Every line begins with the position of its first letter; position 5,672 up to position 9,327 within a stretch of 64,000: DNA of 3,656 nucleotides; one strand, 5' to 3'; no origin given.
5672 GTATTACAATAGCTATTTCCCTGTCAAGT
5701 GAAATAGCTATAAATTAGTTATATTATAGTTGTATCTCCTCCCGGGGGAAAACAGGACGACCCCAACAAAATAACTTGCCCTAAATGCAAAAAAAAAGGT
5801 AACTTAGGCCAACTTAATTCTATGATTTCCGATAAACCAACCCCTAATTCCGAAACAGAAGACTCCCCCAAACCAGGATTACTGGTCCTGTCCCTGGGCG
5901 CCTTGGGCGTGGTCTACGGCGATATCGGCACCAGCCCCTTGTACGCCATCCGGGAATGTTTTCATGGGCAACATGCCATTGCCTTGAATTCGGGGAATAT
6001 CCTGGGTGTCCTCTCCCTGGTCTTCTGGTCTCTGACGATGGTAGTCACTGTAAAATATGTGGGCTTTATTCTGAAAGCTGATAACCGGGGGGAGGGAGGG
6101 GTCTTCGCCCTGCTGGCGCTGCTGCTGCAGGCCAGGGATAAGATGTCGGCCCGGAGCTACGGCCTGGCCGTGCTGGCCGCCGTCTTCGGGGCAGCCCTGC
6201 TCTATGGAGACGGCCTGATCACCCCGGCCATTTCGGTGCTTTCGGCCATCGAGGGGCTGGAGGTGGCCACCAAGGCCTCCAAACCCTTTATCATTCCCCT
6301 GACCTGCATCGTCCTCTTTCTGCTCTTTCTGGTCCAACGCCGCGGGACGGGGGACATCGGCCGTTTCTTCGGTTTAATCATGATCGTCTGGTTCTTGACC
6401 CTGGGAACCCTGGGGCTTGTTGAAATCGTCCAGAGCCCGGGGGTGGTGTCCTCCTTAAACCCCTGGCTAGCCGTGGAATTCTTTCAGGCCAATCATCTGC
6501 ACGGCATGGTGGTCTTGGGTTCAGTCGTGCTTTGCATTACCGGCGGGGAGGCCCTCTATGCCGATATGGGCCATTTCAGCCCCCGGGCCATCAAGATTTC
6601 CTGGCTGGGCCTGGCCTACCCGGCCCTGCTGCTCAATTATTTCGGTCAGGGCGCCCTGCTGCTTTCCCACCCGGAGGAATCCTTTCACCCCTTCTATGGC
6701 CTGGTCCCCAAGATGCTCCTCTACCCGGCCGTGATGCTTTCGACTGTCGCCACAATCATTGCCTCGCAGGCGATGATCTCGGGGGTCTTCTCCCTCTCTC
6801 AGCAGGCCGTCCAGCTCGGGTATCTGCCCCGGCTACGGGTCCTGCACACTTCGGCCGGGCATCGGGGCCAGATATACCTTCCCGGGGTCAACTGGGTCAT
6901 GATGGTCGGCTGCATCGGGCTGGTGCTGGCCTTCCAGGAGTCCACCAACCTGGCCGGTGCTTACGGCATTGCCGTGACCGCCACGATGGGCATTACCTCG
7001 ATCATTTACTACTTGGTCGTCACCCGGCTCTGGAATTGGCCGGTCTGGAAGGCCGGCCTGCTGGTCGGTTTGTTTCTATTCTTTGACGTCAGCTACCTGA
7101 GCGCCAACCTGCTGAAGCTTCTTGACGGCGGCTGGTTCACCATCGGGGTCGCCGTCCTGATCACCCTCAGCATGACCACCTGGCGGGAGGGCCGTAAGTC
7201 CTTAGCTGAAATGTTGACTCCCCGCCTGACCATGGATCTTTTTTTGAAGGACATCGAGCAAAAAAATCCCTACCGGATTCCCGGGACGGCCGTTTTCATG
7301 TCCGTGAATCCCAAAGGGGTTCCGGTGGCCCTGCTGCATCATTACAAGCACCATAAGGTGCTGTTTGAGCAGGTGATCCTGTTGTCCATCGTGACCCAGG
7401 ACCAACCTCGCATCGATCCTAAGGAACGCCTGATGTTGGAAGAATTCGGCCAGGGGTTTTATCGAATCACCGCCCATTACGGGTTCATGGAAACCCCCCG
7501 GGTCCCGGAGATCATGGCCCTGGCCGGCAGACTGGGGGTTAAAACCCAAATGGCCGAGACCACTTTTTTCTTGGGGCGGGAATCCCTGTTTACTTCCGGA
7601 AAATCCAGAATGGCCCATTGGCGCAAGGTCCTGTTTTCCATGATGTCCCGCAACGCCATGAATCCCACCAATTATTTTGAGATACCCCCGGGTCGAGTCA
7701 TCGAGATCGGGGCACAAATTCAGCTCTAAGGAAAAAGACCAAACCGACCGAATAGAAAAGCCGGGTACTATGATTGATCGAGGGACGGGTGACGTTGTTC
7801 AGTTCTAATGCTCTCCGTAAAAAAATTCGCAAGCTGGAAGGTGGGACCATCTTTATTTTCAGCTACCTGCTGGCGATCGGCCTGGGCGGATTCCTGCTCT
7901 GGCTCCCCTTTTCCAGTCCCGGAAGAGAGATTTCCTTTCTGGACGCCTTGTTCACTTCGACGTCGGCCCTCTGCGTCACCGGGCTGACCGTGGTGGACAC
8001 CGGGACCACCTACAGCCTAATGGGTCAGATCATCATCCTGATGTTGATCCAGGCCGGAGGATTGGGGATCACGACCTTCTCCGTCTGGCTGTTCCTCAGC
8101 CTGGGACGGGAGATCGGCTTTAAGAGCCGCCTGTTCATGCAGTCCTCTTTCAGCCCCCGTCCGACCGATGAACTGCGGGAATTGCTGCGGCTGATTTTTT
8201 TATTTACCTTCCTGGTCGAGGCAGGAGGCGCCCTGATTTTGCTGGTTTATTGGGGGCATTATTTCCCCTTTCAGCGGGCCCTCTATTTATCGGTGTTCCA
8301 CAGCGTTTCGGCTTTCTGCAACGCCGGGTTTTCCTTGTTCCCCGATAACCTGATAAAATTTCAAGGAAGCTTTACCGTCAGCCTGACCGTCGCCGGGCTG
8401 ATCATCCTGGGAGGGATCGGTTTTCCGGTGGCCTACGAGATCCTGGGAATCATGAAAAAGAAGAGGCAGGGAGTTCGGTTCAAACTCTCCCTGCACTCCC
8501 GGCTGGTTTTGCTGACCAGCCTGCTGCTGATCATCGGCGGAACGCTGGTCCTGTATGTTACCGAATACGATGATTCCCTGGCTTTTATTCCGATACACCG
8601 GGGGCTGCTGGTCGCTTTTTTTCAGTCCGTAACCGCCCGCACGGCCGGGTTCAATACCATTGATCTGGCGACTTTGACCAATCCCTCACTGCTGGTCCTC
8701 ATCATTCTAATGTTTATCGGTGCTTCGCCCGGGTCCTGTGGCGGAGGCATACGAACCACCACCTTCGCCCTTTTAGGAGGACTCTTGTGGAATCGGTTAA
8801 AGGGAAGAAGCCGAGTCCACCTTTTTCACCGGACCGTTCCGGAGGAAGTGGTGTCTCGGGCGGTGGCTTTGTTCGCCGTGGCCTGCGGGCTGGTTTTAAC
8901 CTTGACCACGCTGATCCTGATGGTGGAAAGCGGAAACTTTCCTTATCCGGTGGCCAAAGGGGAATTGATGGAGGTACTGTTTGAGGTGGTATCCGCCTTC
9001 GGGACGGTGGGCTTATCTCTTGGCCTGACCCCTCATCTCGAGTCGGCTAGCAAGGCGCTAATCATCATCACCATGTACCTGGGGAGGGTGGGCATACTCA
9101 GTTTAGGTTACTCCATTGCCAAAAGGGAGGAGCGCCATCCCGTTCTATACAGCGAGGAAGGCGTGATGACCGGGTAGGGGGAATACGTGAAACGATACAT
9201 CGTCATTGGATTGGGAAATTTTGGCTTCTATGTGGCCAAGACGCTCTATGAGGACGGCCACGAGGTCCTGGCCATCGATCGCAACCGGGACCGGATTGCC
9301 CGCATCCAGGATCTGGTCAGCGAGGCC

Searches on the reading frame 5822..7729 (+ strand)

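Call 51: search_protein_families(library=pfam, proteins=[window:5822-7729:+], max_evalue=0.00001)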
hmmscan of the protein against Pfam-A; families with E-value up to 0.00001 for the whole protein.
window:5822-7729:+ (635 aa): 2 families
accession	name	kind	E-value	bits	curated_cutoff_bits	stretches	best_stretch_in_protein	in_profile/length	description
PF02705.21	K_trans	-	1.6e-182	607.5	24.8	1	24-469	2-446/454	K+ potassium transporter integral membrane domain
PF22776.1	K_trans_C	-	4.7e-49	166.5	24.8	1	487-635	1-151/151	K+ potassium transporter C-terminal domain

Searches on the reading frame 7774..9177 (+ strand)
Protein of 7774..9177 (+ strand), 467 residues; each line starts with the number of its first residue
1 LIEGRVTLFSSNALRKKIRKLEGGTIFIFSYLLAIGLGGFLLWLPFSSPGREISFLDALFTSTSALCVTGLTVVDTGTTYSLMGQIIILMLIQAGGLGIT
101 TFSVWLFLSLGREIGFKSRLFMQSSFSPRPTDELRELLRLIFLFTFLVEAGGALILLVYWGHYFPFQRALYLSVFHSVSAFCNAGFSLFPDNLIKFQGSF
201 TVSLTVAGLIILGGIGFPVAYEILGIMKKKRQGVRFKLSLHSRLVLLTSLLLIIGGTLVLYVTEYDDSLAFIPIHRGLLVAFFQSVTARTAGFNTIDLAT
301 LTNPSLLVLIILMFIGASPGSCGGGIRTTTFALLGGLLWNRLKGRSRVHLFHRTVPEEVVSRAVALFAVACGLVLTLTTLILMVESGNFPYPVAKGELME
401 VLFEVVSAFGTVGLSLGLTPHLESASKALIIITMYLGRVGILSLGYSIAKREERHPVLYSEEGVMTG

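Call 51: search_protein_families(library=pfam, proteins=[window:7774-9177:+], max_evalue=0.00001)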
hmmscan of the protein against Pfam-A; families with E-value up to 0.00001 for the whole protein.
window:7774-9177:+ (467 aa): 1 family
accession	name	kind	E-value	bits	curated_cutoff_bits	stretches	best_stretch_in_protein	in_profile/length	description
PF02386.22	TrkH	-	5.9e-60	203.6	27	1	49-444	57-486/502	Cation transport protein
